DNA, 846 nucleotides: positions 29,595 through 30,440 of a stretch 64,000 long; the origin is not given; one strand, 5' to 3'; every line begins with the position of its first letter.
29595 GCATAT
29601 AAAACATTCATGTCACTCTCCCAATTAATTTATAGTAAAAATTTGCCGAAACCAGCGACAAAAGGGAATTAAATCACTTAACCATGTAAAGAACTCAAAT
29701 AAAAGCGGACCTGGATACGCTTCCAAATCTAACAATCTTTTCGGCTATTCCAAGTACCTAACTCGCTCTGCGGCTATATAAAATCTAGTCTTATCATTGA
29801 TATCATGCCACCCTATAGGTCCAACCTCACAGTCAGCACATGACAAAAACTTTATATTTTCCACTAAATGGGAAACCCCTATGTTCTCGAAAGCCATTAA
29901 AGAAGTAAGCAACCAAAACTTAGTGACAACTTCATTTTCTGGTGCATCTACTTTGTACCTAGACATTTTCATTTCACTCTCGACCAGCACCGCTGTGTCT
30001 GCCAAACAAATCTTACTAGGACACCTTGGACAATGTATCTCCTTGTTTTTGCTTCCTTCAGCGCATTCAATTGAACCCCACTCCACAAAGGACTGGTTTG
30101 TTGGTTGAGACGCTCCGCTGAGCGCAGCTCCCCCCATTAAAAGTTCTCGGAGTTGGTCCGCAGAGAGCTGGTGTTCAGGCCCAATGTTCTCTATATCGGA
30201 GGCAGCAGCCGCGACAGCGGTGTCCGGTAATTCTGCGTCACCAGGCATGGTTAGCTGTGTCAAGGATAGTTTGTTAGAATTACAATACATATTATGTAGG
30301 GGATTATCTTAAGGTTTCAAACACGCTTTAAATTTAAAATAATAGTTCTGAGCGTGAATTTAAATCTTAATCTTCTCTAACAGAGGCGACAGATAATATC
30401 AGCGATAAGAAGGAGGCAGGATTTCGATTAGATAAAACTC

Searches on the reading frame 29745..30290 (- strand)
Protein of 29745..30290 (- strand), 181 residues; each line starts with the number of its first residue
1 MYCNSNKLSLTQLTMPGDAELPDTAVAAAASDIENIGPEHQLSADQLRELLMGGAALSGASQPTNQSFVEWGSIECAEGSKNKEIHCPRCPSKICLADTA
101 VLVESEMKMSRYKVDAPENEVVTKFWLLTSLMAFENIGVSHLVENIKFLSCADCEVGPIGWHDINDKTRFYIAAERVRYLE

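Call 26: search_protein_families(library=pfam, proteins=[window:29745-30290:-], max_evalue=0.001)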
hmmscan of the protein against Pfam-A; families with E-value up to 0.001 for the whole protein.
window:29745-30290:- (181 aa): 1 family
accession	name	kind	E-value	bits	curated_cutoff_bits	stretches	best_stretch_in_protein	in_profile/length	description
PF04421.21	Mss4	-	6.1e-29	100.7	22.6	1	82-178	3-103/104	Mss4 protein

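Call 84: find_encoding_contigs(protein=window:29748-30290:-, flank=10000, max_places=6)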
Protein seq(181 aa) (181 aa): no gene with exactly this product is on record in the collection.
